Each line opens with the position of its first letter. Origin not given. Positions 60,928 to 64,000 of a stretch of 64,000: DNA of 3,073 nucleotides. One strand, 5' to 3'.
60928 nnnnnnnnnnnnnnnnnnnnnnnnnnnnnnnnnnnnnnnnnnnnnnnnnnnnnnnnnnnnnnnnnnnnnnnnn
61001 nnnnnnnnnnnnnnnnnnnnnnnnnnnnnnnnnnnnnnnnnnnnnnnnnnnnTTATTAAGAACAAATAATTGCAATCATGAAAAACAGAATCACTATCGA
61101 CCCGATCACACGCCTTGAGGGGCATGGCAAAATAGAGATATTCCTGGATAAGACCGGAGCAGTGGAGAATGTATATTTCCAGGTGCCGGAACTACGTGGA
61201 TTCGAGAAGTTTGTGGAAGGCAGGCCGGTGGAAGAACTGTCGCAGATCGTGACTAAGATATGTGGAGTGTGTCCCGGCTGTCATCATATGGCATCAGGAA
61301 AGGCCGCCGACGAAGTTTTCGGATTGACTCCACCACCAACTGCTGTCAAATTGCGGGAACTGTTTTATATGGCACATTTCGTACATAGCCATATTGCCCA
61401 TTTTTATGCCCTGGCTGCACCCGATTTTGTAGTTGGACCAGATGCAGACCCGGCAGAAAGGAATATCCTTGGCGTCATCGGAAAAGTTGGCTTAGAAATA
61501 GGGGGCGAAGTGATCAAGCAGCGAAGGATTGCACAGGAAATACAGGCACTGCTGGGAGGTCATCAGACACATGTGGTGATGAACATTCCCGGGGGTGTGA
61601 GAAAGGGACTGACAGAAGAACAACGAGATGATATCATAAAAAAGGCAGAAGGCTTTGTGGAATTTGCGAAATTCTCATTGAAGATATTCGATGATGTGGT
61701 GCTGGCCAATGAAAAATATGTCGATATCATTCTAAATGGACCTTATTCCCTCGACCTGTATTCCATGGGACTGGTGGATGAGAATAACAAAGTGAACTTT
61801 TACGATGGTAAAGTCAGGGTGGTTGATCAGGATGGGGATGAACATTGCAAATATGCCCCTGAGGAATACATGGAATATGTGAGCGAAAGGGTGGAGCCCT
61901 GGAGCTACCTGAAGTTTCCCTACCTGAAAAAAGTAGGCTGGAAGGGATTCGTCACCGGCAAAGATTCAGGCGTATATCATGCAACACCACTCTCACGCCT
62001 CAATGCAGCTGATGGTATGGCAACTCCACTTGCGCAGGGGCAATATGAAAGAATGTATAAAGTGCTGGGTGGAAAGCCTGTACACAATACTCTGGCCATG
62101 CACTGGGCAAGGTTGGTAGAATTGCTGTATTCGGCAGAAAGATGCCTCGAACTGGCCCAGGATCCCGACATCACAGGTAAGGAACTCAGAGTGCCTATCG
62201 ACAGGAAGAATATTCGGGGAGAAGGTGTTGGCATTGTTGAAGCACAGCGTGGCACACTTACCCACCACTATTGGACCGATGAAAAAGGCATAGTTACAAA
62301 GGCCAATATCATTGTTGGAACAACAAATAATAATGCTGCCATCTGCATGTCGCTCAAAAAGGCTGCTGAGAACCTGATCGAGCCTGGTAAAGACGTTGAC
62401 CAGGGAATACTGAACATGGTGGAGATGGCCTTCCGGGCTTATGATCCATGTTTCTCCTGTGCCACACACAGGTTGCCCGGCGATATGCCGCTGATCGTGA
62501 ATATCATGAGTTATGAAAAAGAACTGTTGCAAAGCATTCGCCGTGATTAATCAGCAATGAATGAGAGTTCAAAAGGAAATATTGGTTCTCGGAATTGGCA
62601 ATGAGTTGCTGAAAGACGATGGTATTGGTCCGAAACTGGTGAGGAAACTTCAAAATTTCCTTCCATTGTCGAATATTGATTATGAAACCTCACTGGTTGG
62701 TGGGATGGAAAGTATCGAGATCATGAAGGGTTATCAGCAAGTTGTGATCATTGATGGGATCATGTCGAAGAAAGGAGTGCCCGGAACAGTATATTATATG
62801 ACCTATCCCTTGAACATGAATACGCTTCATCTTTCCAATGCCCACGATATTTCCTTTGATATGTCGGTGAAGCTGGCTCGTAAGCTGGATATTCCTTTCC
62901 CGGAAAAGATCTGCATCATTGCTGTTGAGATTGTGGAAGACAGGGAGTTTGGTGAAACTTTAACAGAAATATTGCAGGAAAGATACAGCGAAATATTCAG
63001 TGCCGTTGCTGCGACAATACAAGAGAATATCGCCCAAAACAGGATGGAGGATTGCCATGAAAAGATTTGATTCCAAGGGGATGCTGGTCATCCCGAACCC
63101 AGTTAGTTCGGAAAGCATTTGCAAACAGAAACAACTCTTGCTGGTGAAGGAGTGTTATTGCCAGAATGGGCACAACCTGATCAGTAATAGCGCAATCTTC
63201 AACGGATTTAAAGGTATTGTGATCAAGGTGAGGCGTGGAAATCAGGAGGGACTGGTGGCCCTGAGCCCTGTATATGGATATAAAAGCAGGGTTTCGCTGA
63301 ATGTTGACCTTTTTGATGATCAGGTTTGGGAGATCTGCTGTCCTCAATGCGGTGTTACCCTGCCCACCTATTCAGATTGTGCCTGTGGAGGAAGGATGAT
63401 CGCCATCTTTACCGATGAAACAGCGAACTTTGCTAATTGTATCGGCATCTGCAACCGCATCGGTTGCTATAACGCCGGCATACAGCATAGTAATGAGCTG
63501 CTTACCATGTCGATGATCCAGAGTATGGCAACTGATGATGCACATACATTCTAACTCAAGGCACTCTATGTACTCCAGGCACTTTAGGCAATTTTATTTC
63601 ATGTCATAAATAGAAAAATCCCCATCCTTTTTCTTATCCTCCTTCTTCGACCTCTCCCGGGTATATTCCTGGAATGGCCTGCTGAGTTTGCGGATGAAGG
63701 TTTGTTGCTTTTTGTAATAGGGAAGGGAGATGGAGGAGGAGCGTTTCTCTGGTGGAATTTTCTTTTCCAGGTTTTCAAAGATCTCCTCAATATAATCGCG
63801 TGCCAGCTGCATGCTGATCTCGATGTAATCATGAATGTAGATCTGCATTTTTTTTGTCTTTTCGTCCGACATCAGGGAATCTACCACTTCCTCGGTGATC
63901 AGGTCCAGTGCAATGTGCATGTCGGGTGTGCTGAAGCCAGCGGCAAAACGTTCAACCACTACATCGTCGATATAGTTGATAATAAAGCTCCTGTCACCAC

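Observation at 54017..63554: Mvh-type [NiFe]-hydrogenase operon fused to a Qmo/Hdr-like flavoprotein pair and a membrane FeS/cytochrome-b module, without HdrBC or APS-reductase partners, in a Bacteroidota-type genome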

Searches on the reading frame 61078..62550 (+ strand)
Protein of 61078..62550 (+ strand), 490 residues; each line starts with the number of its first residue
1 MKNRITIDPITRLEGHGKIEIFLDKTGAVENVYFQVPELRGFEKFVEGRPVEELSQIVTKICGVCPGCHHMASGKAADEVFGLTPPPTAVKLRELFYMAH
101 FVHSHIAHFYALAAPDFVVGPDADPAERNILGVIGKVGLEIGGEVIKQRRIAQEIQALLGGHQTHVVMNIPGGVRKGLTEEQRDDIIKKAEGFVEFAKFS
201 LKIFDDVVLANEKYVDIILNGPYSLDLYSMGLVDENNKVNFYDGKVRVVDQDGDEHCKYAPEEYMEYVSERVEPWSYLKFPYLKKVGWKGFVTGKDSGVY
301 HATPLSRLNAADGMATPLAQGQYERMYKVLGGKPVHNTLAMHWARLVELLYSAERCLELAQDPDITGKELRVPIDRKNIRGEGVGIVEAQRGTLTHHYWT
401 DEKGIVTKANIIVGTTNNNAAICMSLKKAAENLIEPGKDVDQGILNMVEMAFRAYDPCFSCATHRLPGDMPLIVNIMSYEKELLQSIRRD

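Call 4: search_protein_families(library=pfam, proteins=[window:61078-62550:+])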
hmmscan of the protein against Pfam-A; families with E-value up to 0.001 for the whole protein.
window:61078-62550:+ (490 aa): 1 family
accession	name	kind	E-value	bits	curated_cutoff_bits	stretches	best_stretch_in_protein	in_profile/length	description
PF00374.24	NiFeSe_Hases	-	4.3e-34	118.8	25.8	2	40-118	1-79/508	Nickel-dependent hydrogenase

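Call 5: search_protein_families(library=ncbifam, proteins=[window:61078-62550:+])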
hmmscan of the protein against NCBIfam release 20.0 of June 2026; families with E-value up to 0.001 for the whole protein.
window:61078-62550:+ (490 aa): 10 families
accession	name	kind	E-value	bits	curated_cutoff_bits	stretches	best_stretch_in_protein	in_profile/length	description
NF041785.2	VhuA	equivalog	6.1e-120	400.6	800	1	4-433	3-416/418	F420-non-reducing hydrogenase Vhu subunit A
NF033181.1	NiFeSe_hydrog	equivalog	1.6e-49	169.2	600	2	3-124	2-122/507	nickel-dependent hydrogenase large subunit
NF045518.1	H2_NiFeSe_large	exception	1.1e-47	163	780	1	4-466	3-482/485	NiFeSe hydrogenase large subunit HysA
NF040828.1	sulfhyd_ShyA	equivalog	5.6e-45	154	700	2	301-464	254-411/415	NAD(P)-dependent hydrogenase/sulfhydrogenase 2 subunit alpha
TIGR03295.1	frhA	equivalog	7.1e-43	147.1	392.5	1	1-467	1-398/412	coenzyme F420 hydrogenase subunit alpha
NF040832.1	sulfhyd_HydA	equivalog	1.8e-37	129.5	880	1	4-464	4-422/426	NADPH-dependent hydrogenase/sulfhydrogenase 1 subunit alpha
NF007778.0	PRK10467.1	equivalog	3.2e-29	101.7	969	1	1-126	1-128/567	hydrogenase 2 large subunit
NF007550.0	PRK10170.1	equivalog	2.5e-23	82.3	1101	1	3-122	17-136/597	Ni/Fe-hydrogenase large subunit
NF041786.2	VhuU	equivalog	2.5e-10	40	70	1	440-464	3-27/45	F420-non-reducing hydrogenase selenoprotein subunit VhuU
NF004739.1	PRK06075.1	equivalog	1.9e-05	23.7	360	0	29-111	27-110/384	NADH-quinone oxidoreductase subunit D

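Call 8: find_encoding_contigs(protein=window:61078-62550:+, flank=10000, max_places=6)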
Protein window:61078-62550:+ (490 aa): no gene with exactly this product is on record in the collection.

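Call 30: search_solved_structures(query=window:61078-62550:+, max_evalue=0.00001)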
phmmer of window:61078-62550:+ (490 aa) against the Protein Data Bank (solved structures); distinct sequences matched with E-value up to 0.00001: 68 (the best 60 are shown).
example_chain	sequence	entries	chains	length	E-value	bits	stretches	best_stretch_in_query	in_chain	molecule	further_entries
5odc_F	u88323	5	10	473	1.2e-119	403.6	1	4-488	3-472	Methyl-viologen reducing hydrogenase subunit A | Methyl-viologen reducing hydrogenase, subunit A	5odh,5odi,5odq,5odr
9sw2_F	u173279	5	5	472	1.5e-114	386.8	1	4-474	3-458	F420-non-reducing hydrogenase subunit A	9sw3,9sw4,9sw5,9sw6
7t2r_D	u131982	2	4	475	2.6e-111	376.1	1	4-490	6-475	NiFe hydrogenase large subunit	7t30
9sfi_g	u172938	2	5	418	1.3e-108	367.2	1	4-432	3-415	Coenzyme F420-reducing hydrogenase, alpha subunit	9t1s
5xf9_D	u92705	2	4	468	1.2e-94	321.1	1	3-464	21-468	NAD-reducing hydrogenase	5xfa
5jsu_B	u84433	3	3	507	9.4e-42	146.7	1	4-469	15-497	Periplasmic [NiFeSe] hydrogenase, large subunit, selenocysteine-containing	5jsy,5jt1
5jsh_B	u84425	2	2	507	3e-40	141.7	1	4-469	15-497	Periplasmic [NiFeSe] hydrogenase, large subunit, selenocysteine-containing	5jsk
6z8m_B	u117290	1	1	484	6.8e-40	140.5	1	4-464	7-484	Periplasmic [NiFeSe] hydrogenase, large subunit, selenocysteine-containing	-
6ruc_B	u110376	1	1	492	7.3e-40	140.4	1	4-464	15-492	Periplasmic [NiFeSe] hydrogenase, large subunit, selenocysteine-containing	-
6z8o_B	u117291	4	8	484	1.8e-39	139.1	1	4-464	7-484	Periplasmic [NiFeSe] hydrogenase, large subunit, selenocysteine-containing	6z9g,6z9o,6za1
6rtp_B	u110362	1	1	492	1.9e-39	139.1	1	4-464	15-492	Periplasmic [NiFeSe] hydrogenase, large subunit, selenocysteine-containing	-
6ru9_B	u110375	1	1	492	1.9e-39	139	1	4-464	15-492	Periplasmic [NiFeSe] hydrogenase, large subunit, selenocysteine-containing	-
3ze6_B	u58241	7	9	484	2.5e-39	138.7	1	4-464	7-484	PERIPLASMIC [NIFESE] HYDROGENASE, LARGE SUBUNIT, SELENOCYS SELENOCYSTEINE-CONTAINING | PERIPLASMIC [NIFESE] HYDROGENASE, LARGE SUBUNIT, SELENOCYSTEINE-CONTAININ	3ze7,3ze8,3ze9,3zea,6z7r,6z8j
2wpn_B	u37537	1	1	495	2.8e-39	138.5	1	4-464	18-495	PERIPLASMIC [NIFESE] HYDROGENASE, LARGE SUBUNIT, SELENOCYSTEINE-CONTAINING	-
4kl8_L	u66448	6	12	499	6.9e-34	120.7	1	2-464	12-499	Nickel-dependent hydrogenase large subunit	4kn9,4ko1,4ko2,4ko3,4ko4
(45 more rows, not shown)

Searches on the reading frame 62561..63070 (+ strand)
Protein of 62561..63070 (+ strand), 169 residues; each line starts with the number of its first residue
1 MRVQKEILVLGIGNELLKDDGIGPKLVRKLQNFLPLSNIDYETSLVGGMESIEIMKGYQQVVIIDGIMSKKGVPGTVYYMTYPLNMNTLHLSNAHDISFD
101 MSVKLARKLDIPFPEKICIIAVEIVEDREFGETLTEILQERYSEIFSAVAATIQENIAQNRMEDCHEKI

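Call 4: search_protein_families(library=pfam, proteins=[window:62561-63070:+])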
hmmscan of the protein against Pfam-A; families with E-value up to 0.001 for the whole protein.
window:62561-63070:+ (169 aa): 1 family
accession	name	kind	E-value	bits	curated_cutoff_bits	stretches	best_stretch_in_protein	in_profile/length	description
PF01750.23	HycI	-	1.9e-05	25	23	1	47-149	25-127/130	Hydrogenase maturation protease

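Call 5: search_protein_families(library=ncbifam, proteins=[window:62561-63070:+])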
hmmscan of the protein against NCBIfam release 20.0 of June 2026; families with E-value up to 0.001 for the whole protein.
window:62561-63070:+ (169 aa): 6 families
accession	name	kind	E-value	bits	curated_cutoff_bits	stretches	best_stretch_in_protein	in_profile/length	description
TIGR00072.1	hydrog_prot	superfamily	2.8e-22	79.3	47.45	1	8-151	1-143/145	hydrogenase maturation protease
NF007777.0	PRK10466.1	equivalog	2.6e-14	53.3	190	1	6-160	2-156/164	HyaD/HybD family hydrogenase maturation endopeptidase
NF045519.1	NiFeSe_H2_mat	exception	1.1e-13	51.3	190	1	5-157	1-151/152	NiFeSe hydrogenase maturation protease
TIGR00140.1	hupD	subfamily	7.4e-13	48.7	151.8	1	7-155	1-149/151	HyaD/HybD family hydrogenase maturation endopeptidase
TIGR00130.1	frhD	equivalog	1.7e-07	31.5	134.95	1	4-105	2-107/153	coenzyme F420-reducing hydrogenase, FrhD protein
TIGR00142.1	hycI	equivalog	0.00012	21.9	119.1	1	8-36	2-30/146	hydrogenase maturation peptidase HycI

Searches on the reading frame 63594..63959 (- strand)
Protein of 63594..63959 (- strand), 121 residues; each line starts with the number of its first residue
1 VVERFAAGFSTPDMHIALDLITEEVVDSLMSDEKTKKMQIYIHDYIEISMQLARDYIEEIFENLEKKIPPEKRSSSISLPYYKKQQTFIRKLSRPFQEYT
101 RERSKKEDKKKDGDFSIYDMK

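Call 47: search_protein_families(library=ncbifam, proteins=[window:63594-63959:-], max_evalue=0.01)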
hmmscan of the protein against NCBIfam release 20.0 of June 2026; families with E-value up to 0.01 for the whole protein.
window:63594-63959:- (121 aa): 1 family
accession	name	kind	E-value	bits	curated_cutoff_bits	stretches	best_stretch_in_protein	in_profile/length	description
TIGR00087.1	surE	equivalog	0.0017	17.8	135.1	1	44-111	138-206/252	5'/3'-nucleotidase SurE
